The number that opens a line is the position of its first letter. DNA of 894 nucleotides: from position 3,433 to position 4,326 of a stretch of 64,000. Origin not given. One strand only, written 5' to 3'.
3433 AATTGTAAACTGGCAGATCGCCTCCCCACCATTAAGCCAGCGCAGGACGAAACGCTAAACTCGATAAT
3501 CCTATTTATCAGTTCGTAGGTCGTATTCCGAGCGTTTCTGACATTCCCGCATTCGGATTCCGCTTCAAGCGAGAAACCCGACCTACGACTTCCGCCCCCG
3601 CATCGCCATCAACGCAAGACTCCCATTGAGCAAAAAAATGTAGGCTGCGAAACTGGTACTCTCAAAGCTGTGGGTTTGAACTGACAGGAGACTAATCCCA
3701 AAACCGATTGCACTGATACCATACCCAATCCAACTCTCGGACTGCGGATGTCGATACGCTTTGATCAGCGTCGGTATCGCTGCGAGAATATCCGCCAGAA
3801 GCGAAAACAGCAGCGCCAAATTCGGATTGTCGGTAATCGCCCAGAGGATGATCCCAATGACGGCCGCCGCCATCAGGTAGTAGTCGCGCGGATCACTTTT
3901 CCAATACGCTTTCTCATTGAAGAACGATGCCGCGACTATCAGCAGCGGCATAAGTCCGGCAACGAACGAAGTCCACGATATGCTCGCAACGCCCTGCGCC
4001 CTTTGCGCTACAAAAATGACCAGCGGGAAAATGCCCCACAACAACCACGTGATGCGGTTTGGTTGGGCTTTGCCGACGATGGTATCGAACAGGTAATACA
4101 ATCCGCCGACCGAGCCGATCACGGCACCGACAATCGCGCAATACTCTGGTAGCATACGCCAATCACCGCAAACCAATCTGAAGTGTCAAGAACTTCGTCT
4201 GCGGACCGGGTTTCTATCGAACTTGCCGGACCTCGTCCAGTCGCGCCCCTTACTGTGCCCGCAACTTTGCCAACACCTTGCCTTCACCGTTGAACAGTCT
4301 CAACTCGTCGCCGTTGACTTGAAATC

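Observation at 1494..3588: Stand-alone OLD nuclease inserted into the loop of a REP hairpin, bounded by a 9-bp direct repeat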

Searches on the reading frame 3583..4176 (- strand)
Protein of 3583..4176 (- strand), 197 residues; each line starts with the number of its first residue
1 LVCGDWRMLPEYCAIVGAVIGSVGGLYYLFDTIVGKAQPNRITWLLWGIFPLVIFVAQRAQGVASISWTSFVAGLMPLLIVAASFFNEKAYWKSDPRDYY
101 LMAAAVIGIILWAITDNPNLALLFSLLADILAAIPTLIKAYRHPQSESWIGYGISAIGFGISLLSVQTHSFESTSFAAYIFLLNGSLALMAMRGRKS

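Call 7: search_protein_families(library=pfam, proteins=[window:3583-4176:-])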
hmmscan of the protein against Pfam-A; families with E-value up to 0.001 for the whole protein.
window:3583-4176:- (197 aa): 0 families

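Call 9: search_protein_families(library=ncbifam, proteins=[window:3583-4176:-])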
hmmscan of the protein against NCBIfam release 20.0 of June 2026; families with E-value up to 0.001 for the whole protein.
window:3583-4176:- (197 aa): 0 families

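Call 18: find_encoding_contigs(protein=window:3583-4155:-, flank=6000, max_places=10)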
Protein window:3583-4155:- (190 aa): 1 contig read that carries it; 1 place shown.
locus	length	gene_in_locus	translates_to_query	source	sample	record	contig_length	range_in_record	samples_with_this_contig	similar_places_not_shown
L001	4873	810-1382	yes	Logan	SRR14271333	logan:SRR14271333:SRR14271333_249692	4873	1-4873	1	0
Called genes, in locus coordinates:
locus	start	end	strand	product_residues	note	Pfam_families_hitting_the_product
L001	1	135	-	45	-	?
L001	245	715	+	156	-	PF03724:META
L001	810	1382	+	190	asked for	-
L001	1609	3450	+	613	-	PF02463:SMC_N (faint), PF13175:AAA_15, PF13476:AAA_23 (faint), PF13304:AAA_21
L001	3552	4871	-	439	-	?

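Call 37: find_homologous_proteins(query=window:3583-4155:-, max_evalue=0.00001)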
Query window:3583-4155:- (190 aa): 581 proteins with E <= 0.00001 among 2638 candidates; the best 120 are listed.
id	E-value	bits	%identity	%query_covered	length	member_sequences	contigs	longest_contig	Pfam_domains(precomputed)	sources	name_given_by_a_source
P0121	9.8e-114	396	95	100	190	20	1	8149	-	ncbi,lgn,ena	-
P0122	8.2e-107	373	90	99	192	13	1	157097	-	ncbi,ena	-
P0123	3.0e-106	371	87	99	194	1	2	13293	-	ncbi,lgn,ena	ncbi:MAG: hypothetical protein WBP42_00390 [Candidatus Zixiibacteriota bacterium]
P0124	1.2e-100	353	83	99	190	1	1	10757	-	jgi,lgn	-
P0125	1.3e-100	353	86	99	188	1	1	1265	-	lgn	-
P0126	1.4e-100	353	85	99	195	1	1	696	-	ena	-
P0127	1.0e-99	350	80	99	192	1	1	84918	-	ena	-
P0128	4.1e-99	348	81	100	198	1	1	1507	-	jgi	jgi:hypothetical protein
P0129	7.0e-99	347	80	99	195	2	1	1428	-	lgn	-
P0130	1.2e-98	347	79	100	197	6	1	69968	-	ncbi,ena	-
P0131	2.9e-98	345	80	99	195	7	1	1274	-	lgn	-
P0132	3.0e-98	345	76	99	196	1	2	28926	-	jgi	-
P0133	4.1e-98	345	81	99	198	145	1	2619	-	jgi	jgi:hypothetical protein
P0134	7.6e-98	344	78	99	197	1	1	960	-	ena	-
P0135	7.6e-98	344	80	99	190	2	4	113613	-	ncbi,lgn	-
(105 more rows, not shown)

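Call 38: find_encoding_contigs(protein=P0121, flank=4000, max_places=10)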
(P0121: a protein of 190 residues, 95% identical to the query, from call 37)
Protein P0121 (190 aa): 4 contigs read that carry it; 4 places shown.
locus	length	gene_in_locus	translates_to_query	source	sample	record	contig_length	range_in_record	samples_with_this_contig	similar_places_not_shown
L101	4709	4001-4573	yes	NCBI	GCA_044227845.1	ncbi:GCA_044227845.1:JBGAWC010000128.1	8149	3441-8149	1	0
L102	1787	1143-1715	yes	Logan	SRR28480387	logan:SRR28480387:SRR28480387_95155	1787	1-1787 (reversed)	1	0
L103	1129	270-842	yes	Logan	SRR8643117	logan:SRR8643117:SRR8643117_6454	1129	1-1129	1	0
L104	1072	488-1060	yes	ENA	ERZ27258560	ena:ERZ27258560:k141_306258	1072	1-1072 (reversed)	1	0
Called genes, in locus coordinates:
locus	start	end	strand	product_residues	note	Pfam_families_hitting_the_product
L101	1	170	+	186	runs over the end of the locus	PF28474:DUF8412, PF13376:OmdA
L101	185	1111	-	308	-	-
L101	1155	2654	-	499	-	PF00404:Dockerin_1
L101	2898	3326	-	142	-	PF02566:OsmC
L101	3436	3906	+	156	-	PF03724:META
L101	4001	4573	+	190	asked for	-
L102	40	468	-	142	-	PF02566:OsmC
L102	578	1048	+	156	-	PF03724:META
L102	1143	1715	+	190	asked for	-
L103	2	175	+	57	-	?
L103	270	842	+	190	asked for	-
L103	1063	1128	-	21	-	?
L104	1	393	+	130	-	?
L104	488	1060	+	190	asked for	-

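Call 39: find_encoding_contigs(protein=P0122, flank=4000, max_places=10)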
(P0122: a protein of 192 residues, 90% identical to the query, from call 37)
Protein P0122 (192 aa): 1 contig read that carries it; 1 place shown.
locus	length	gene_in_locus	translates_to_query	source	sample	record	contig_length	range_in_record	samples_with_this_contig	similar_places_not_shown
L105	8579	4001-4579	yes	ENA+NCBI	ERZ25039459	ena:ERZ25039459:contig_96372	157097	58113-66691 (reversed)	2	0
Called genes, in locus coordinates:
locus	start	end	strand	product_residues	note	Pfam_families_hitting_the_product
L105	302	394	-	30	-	-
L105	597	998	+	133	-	PF28474:DUF8412, PF13376:OmdA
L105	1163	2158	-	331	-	-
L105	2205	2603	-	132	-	-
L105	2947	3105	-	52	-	-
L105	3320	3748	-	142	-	PF02566:OsmC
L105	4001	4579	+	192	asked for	-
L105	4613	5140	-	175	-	PF10543:ORF6N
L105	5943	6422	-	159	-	PF03129:HGTP_anticodon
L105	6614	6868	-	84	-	-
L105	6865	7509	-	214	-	-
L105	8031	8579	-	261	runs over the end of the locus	PF11967:RecO_N, PF02565:RecO_C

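Call 49: find_encoding_contigs(protein=P0123, flank=4000, max_places=4)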
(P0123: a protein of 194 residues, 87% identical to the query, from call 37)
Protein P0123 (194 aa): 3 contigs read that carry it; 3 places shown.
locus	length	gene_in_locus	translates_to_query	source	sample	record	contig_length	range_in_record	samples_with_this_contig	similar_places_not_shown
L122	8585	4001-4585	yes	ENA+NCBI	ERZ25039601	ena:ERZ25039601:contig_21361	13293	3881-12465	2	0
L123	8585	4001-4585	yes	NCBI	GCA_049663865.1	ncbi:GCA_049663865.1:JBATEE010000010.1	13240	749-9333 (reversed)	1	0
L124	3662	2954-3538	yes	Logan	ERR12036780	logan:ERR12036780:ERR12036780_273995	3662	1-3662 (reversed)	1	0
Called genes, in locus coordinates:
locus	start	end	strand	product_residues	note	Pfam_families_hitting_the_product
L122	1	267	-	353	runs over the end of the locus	-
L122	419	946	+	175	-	PF03724:META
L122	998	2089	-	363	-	PF00404:Dockerin_1 (weak)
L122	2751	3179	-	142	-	PF02566:OsmC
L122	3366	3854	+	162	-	PF03724:META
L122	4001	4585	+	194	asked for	-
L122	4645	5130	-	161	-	-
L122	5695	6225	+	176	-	PF01797:Y1_Tnp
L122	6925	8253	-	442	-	PF00587:tRNA-synt_2b, PF03129:HGTP_anticodon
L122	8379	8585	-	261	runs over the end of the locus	PF11967:RecO_N, PF02565:RecO_C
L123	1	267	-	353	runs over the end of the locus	-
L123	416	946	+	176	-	PF03724:META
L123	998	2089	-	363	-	PF00404:Dockerin_1 (weak)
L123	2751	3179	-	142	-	PF02566:OsmC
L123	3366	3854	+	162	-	PF03724:META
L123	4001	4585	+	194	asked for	-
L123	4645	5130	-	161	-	-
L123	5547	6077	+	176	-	PF01797:Y1_Tnp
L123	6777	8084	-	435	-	PF00587:tRNA-synt_2b, PF03129:HGTP_anticodon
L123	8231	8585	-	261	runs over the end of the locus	PF11967:RecO_N, PF02565:RecO_C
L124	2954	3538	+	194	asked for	-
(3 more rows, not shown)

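Call 56: search_protein_families(library=pfam, proteins=[L105:4613-5140:-], max_evalue=0.1)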
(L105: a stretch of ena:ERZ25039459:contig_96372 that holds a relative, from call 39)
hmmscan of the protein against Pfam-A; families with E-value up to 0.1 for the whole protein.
L105:4613-5140:- (175 aa): 2 families
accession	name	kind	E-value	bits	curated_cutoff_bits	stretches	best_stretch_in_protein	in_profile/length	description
PF10543.14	ORF6N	-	1.8e-34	118.3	27.8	1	20-103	3-86/86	ORF6N domain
PF09669.15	Phage_pRha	-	0.0017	19.3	29.9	1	31-124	3-90/91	Phage regulatory protein Rha (Phage_pRha)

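Call 66: find_encoding_contigs(protein=P0124, flank=4000, max_places=4)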
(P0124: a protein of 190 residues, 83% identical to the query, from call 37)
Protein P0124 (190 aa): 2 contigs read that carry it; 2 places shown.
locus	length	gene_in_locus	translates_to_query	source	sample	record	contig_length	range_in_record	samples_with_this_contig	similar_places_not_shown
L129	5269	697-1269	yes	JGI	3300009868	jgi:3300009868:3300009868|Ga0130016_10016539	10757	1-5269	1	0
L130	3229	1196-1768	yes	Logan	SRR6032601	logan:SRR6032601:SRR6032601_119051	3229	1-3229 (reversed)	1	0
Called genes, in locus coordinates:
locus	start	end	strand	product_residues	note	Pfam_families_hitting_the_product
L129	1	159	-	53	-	?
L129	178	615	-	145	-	-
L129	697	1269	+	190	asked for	-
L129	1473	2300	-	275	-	PF08867:FRG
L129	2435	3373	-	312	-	-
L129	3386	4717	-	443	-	PF00587:tRNA-synt_2b, PF03129:HGTP_anticodon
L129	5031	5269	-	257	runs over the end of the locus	PF11967:RecO_N, PF02565:RecO_C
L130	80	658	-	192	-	-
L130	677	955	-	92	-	-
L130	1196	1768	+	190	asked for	-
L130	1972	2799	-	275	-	PF08867:FRG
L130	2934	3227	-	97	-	?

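Call 68: search_protein_families(library=padloc, proteins=[L129:1473-2300:-, L129:2435-3373:-, L105:4613-5140:-, L123:4645-5130:-], max_evalue=0.001)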
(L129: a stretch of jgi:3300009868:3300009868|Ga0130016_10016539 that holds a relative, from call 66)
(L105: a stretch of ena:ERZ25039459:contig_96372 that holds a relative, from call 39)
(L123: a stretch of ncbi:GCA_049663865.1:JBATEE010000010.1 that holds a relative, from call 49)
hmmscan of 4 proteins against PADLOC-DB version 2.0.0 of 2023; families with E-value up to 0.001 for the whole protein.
L129:1473-2300:- (275 aa): 14 families
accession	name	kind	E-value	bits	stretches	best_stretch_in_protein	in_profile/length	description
PDLC04938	PDC-S15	-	1e-65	219.9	1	25-259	45-273/276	-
PDLC04937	PDC-S15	-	7.8e-33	112.2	1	35-258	28-250/254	-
PDLC04936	PDC-S15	-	4.2e-27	93.3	2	17-147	23-140/300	-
PDLC04933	PDC-S15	-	9e-25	85.7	2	20-148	11-125/286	-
PDLC04929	PDC-S15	-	5.5e-22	77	2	18-154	6-152/308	-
PDLC04934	PDC-S15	-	4e-21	73.6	1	28-191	45-202/416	-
PDLC04927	PDC-S15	-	1.4e-20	71.6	1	13-128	10-118/422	-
PDLC04931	PDC-S15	-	1e-19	69.4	1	30-258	50-274/282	-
PDLC04926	PDC-S15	-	1e-17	62.1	1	18-128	6-120/300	-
PDLC04930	PDC-S15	-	6e-16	56.4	2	18-144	6-131/380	-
PDLC04940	PDC-S15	-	2.5e-13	48.3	1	99-248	126-259/280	-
PDLC04932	PDC-S15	-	1.3e-07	29.3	1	95-140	108-152/324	-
PDLC04935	PDC-S15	-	6.2e-06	23.3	1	37-150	132-246/535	-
PDLC04939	PDC-S15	-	1e-05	22.6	1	16-131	7-114/487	-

L129:2435-3373:- (312 aa): 0 families

L105:4613-5140:- (175 aa): 3 families
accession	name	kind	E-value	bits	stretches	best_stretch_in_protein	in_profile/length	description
PDLC04856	PDC-S05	-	3.9e-54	181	1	8-172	4-175/177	-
PDLC04869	PDC-S05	-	1.1e-53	180.5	1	8-156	9-161/306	-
PDLC04849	PDC-S05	-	8.3e-36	121.4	1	11-138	5-132/183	-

L123:4645-5130:- (161 aa): 0 families

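Call 75: find_related_loci(query=window:3583-4155:-, collection=genome_contigs, flank=9000)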
Query window:3583-4155:- (190 aa) in genome_contigs; peptide patterns used: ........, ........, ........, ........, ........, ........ (x = any residue, [..] = any of these).
113 stretches matched a pattern; 57 encode a relative of the query (tblastn E <= 1e-3); 57 distinct loci.
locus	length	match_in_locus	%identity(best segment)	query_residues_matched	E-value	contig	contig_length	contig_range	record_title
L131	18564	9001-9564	90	1-188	1e-112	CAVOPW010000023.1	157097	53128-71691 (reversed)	MAG: uncultured bacterium isolate MFD00032.bin.2.168 genome assembly, contig: contig_96372, whole genome shotgun sequenc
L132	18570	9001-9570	88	1-190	2e-110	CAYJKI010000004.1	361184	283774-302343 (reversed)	MAG TPA_asm: uncultured Ignavibacteria bacterium isolate ERP124720_co1_89 genome assembly, contig: NODE_29_length_361184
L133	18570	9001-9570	86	1-190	2e-108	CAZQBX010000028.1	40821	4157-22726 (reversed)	MAG TPA_asm: uncultured Ignavibacteria bacterium isolate binchicken_co16_313 genome assembly, contig: NODE_1600_length_4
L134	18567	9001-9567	81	1-189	1e-104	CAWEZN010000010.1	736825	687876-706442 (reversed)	MAG: uncultured candidate division Zixibacteria bacterium isolate MFD05942.bin.2.353 genome assembly, contig: contig_440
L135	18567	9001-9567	80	1-189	3e-104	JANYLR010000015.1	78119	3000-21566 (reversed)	MAG: Holophagaceae bacterium isolate GL140_6_metabinner_71 GL140_6_k141_1144681, whole genome shotgun sequence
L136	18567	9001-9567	80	1-189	2e-103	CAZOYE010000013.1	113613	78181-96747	MAG TPA_asm: uncultured Ignavibacteria bacterium isolate SRP323723_co1_129 genome assembly, contig: NODE_144_length_1136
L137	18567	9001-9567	79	1-189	4e-102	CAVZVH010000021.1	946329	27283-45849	MAG: uncultured Chloroflexia bacterium isolate MFD06742.bin.2.250 genome assembly, contig: contig_31696, whole genome sh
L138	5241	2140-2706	78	1-189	2e-102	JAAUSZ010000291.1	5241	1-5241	MAG: Desulfobacula sp. isolate SM1_1_2 NODE_7513_length_5241_cov_1.889910, whole genome shotgun sequence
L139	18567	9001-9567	79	1-189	9e-102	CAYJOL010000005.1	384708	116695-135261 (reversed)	MAG TPA_asm: uncultured Ignavibacteriales bacterium isolate ERP124720_co1_93 genome assembly, contig: NODE_27_length_384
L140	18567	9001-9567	79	1-189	1e-101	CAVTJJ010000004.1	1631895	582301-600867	MAG: uncultured candidate division Zixibacteria bacterium isolate MFD05942.bin.1.404 genome assembly, contig: contig_197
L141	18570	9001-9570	78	1-190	5e-101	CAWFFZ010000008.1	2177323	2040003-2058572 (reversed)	MAG: uncultured Actinomycetota bacterium isolate MFD02840.bin.1.406 genome assembly, contig: contig_16613, whole genome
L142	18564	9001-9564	78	1-188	2e-100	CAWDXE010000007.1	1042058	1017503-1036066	MAG: uncultured candidate division Zixibacteria bacterium isolate MFD05942.bin.2.290 genome assembly, contig: contig_586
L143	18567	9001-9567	77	1-189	1e-100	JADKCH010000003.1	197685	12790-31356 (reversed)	MAG: Candidatus Geothrix odensensis isolate OdNE_18-Q3-R46-58_MAXAC.008 tig00004113-10-1975000, whole genome shotgun seq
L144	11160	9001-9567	78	1-189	2e-100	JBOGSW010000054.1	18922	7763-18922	MAG: Candidatus Limnocylindria bacterium isolate M3-S_metawrap_bin.20 k127_2560385, whole genome shotgun sequence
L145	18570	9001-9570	75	1-190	1e-99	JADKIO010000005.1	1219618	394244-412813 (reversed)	MAG: Candidatus Geothrix skivensis isolate Skiv_18-Q3-R9-52_MAXAC.067 tig00287018-10-12185690, whole genome shotgun sequ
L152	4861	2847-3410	76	1-188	3e-98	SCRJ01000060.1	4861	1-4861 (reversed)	MAG: Acidobacteria bacterium isolate FW104_bin.1 FW104_bin.1-4155-1, whole genome shotgun sequence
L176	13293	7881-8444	87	1-188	9e-112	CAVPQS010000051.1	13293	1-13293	MAG: uncultured bacterium isolate MFD10097.bin.1.9 genome assembly, contig: contig_21361, whole genome shotgun sequence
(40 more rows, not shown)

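Call 86: search_protein_families(library=pfam, proteins=[L132:9749-10600:-, L132:10819-12594:-, L133:10834-11265:-, L129:2435-3373:-, L129:1473-2300:-], max_evalue=0.01)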
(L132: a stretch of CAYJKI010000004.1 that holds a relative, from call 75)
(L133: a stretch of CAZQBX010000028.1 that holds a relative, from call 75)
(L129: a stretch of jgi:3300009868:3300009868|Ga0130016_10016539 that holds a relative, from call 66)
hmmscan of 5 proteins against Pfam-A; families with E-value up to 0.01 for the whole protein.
L132:9749-10600:- (283 aa): 0 families

L132:10819-12594:- (591 aa): 3 families
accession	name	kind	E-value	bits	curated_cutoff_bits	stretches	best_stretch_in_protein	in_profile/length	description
PF00069.31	Pkinase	-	4.9e-50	170.8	31.7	1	31-296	1-254/263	Protein kinase domain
PF07714.23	PK_Tyr_Ser-Thr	-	1.6e-38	133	23.1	1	33-294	3-249/258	Protein tyrosine and serine/threonine kinase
PF17667.7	Pkinase_fungal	-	0.0013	18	24.1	1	157-225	300-375/387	Fungal protein kinase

L133:10834-11265:- (143 aa): 0 families

L129:2435-3373:- (312 aa): 0 families

L129:1473-2300:- (275 aa): 1 family
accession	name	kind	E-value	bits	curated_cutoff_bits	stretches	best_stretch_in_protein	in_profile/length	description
PF08867.16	FRG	-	3.4e-22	79.6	25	1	43-129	2-89/94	FRG domain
